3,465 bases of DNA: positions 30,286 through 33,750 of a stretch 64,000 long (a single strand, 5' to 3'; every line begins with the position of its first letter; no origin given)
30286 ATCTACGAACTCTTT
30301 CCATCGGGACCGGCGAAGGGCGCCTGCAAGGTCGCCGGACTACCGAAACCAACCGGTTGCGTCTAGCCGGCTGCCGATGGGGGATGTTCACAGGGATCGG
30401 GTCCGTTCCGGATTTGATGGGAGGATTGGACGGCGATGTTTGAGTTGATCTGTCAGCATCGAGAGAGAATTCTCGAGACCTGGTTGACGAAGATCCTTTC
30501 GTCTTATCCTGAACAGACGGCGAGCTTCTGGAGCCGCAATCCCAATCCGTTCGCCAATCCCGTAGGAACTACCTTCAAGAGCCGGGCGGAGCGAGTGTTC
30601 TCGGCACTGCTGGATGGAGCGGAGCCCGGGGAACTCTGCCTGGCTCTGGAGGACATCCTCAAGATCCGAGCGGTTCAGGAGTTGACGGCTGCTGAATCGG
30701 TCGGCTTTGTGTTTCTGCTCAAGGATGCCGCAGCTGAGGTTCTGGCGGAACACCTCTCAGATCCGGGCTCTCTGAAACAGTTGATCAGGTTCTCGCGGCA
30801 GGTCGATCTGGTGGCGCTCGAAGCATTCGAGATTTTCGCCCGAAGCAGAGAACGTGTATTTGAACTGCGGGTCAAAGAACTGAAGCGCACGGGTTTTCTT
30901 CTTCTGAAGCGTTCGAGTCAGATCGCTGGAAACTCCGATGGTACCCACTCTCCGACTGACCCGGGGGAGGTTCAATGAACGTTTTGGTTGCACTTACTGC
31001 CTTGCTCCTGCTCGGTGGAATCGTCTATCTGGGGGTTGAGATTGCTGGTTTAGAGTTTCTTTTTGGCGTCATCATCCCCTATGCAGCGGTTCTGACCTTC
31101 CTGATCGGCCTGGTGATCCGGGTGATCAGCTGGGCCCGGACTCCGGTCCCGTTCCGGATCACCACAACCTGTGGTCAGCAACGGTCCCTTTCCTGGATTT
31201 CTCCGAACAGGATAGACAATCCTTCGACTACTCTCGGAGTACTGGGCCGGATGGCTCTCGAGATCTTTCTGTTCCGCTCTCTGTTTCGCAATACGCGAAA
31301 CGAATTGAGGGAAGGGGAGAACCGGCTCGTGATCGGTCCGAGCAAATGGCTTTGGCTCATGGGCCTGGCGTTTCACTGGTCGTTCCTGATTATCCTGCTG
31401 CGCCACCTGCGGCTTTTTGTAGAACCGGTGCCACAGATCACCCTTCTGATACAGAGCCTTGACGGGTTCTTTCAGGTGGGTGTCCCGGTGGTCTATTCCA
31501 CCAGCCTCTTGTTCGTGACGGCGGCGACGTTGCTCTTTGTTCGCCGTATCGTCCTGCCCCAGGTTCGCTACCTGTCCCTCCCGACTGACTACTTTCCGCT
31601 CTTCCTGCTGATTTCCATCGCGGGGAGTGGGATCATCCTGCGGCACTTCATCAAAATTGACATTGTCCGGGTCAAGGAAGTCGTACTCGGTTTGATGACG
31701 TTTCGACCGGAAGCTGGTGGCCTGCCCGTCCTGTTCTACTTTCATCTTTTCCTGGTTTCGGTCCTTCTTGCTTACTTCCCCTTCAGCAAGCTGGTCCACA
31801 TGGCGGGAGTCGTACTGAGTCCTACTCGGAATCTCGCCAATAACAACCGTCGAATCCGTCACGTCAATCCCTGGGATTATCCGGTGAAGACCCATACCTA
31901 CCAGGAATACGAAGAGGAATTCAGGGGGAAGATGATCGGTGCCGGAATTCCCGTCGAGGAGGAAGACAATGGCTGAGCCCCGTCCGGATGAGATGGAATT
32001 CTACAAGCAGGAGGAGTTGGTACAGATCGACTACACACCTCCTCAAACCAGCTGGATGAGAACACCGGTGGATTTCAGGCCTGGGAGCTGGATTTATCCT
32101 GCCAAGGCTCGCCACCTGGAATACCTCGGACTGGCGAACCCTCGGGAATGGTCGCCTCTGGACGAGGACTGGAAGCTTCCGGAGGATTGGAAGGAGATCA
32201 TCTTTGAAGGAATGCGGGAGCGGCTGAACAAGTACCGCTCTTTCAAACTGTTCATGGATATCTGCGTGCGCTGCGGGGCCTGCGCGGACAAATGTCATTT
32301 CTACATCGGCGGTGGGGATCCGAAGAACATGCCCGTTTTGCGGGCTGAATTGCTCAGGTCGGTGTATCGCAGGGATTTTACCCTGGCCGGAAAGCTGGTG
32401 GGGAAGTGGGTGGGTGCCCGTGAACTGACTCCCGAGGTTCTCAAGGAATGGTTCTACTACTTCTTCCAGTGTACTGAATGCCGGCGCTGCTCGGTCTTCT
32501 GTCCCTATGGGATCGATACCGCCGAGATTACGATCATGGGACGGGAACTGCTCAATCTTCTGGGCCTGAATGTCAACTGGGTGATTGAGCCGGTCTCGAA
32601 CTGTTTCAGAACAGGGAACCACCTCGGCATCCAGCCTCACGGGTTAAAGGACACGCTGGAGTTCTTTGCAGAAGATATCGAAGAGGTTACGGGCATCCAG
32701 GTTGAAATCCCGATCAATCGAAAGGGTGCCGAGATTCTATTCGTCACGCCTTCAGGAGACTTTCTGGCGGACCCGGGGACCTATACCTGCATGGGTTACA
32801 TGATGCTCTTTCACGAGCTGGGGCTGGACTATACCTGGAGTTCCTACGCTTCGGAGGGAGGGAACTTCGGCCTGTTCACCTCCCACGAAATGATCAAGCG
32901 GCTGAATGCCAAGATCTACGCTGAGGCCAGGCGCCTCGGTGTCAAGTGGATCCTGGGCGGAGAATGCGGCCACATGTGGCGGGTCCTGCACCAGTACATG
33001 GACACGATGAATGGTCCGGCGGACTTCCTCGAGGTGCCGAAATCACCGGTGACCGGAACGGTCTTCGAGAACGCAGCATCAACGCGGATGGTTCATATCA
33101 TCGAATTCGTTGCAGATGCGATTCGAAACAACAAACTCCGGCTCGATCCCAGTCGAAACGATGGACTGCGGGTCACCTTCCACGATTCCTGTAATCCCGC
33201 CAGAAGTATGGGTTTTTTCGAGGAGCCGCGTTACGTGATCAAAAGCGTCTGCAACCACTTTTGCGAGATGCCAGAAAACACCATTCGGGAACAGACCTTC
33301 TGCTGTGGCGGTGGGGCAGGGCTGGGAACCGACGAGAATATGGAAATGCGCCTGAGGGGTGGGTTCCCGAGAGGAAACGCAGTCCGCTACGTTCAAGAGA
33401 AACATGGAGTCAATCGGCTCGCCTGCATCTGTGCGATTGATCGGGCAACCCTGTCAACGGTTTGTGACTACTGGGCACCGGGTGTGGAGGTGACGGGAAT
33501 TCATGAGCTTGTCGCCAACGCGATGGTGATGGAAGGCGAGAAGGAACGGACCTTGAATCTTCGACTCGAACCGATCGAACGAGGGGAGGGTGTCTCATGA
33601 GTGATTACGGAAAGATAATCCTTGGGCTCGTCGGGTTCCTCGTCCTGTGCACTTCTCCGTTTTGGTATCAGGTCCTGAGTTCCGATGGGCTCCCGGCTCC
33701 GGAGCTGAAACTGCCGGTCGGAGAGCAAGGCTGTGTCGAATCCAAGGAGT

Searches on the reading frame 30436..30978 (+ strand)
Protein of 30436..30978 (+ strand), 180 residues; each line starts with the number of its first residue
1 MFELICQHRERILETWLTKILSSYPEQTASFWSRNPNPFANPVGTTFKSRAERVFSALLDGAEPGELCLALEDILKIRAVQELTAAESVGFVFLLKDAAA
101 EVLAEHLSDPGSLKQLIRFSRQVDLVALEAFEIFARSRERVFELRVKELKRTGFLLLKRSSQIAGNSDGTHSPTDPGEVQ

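Call 3: search_protein_families(library=pfam, proteins=[window:30436-30978:+], max_evalue=0.01)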
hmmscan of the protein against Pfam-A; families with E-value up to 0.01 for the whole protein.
window:30436-30978:+ (180 aa): 1 family
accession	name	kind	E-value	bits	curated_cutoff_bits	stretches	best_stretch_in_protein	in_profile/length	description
PF14361.12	RsbRD_N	-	3.6e-16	60.2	24.3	1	4-103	4-103/104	RsbT co-antagonist protein rsbRD N-terminal domain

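Call 4: search_protein_families(library=ncbifam, proteins=[window:30436-30978:+], max_evalue=0.01)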
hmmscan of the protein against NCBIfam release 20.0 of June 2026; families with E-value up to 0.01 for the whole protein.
window:30436-30978:+ (180 aa): 0 families

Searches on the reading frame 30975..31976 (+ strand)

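Call 3: search_protein_families(library=pfam, proteins=[window:30975-31976:+], max_evalue=0.01)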
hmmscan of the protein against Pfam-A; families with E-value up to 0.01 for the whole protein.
window:30975-31976:+ (333 aa): 1 family
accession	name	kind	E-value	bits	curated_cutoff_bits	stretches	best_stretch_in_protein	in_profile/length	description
PF02665.19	Nitrate_red_gam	-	4.3e-16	59.6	22.9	1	93-278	11-201/217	Nitrate reductase gamma subunit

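Call 4: search_protein_families(library=ncbifam, proteins=[window:30975-31976:+], max_evalue=0.01)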
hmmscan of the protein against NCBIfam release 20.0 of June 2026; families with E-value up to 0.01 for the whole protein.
window:30975-31976:+ (333 aa): 4 families
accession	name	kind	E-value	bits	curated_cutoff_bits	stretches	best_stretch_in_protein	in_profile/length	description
NF038037.1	cytob_DsrM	equivalog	8.6e-148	491.7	300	1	12-328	3-319/320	sulfate reduction electron transfer complex DsrMKJOP subunit DsrM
TIGR00351.1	narI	equivalog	1.5e-07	31.6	105.55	1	122-280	44-210/225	respiratory nitrate reductase subunit gamma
NF045716.1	sulf_resp_HmcE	equivalog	5.7e-05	22.8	275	1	164-224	104-166/226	sulfate respiration complex protein HmcE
NF045723.1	memb_anch_TmcC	equivalog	0.00011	21.8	240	0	235-300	155-218/218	TmcC family electron transfer complex membrane anchor subunit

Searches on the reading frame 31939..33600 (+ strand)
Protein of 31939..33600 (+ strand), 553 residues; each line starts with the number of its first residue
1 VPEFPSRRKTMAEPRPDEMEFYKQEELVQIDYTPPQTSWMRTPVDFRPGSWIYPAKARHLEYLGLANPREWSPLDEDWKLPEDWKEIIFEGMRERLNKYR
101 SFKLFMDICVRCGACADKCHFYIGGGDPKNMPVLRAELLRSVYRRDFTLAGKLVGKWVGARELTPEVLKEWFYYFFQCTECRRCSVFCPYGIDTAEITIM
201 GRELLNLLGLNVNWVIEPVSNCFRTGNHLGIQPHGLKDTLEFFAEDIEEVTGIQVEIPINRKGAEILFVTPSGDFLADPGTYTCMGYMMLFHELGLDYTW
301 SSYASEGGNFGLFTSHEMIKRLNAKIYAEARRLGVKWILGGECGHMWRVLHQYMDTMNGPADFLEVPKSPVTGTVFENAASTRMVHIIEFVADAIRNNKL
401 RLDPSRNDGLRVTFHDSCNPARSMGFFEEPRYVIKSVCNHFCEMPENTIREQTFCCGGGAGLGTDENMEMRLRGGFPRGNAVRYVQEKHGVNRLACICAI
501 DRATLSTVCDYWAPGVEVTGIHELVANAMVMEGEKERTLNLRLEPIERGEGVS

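Call 3: search_protein_families(library=pfam, proteins=[window:31939-33600:+], max_evalue=0.01)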
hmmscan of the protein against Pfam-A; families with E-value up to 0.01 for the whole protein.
window:31939-33600:+ (553 aa): 11 families
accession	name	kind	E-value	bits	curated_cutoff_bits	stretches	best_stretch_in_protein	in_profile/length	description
PF13183.11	Fer4_8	-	1e-10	42.4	27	1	106-192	2-68/68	4Fe-4S dicluster domain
PF13534.11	Fer4_17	-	5.8e-09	36.8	22.2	1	109-193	2-61/61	4Fe-4S dicluster domain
PF13237.11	Fer4_10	-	7.8e-06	26.2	25.5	0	177-190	8-21/53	4Fe-4S dicluster domain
PF12797.12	Fer4_2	-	5.3e-05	23.4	24.5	0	177-190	9-22/22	4Fe-4S binding domain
PF12838.12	Fer4_7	-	0.0001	23.1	27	1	109-192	2-52/52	4Fe-4S dicluster domain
PF02754.22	CCG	-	0.00025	21.5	20.6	1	412-471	1-56/85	Cysteine-rich domain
PF00037.32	Fer4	-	0.00029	21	21.1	0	106-119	5-18/24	4Fe-4S binding domain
PF13187.11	Fer4_9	-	0.00049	20.5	27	0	109-191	2-50/52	4Fe-4S dicluster domain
PF12798.12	Fer4_3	-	0.0011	20.1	27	0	178-192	1-15/15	4Fe-4S binding domain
PF12800.12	Fer4_4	-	0.0016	19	24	0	107-121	2-16/17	4Fe-4S binding domain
PF12837.12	Fer4_6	-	0.0022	18.3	25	0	106-122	6-22/24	4Fe-4S binding domain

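Call 4: search_protein_families(library=ncbifam, proteins=[window:31939-33600:+], max_evalue=0.01)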
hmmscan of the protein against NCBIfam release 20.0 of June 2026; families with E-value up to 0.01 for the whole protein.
window:31939-33600:+ (553 aa): 11 families
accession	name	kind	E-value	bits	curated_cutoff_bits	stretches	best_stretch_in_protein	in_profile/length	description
NF045796.1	DsrK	equivalog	6.2e-223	740.4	400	1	72-536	15-442/453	sulfate reduction electron transfer complex DsrMKJOP subunit DsrK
NF045724.1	ferredox_TmcB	equivalog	3.6e-45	154.3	735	1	101-528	35-427/430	electron transfer complex ferredoxin TmcB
NF045711.1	sulf_resp_HmcF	equivalog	7.7e-43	146.9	750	1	102-463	55-386/457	sulfate respiration complex iron-sulfur protein HmcF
NF045670.1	quin_L_LdhH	equivalog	3.3e-13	48.8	800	1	380-459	572-644/706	L-lactate dehydrogenase (quinone) large subunit LdhH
NF004898.0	PRK06259.1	equivalog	1.9e-09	36.7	385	1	385-463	358-426/488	fumarate reductase (CoM/CoB) subunit TfrB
NF005746.0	PRK07570.1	subfamily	0.002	17.5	243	0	175-206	211-242/250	succinate dehydrogenase/fumarate reductase iron-sulfur subunit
NF038196.1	ferrodoxin_EFR1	subfamily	0.003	17.6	75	0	90-120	168-197/242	EFR1 family ferrodoxin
NF008369.0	PRK11168.1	equivalog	0.0033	16.4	278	0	177-202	59-84/401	anaerobic glycerol-3-phosphate dehydrogenase subunit C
NF058577.1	FdxA_fam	equivalog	0.0038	17.4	65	0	107-119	36-48/52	4Fe-4S ferredoxin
TIGR00273.1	TIGR00273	equivalog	0.0071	15.3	444.8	0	81-123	269-309/432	LutB/LldF family L-lactate oxidation iron-sulfur protein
NF040864.1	HgcB_ferredoxin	equivalog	0.0073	16.1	99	0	106-120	43-57/93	mercury methylation ferredoxin HgcB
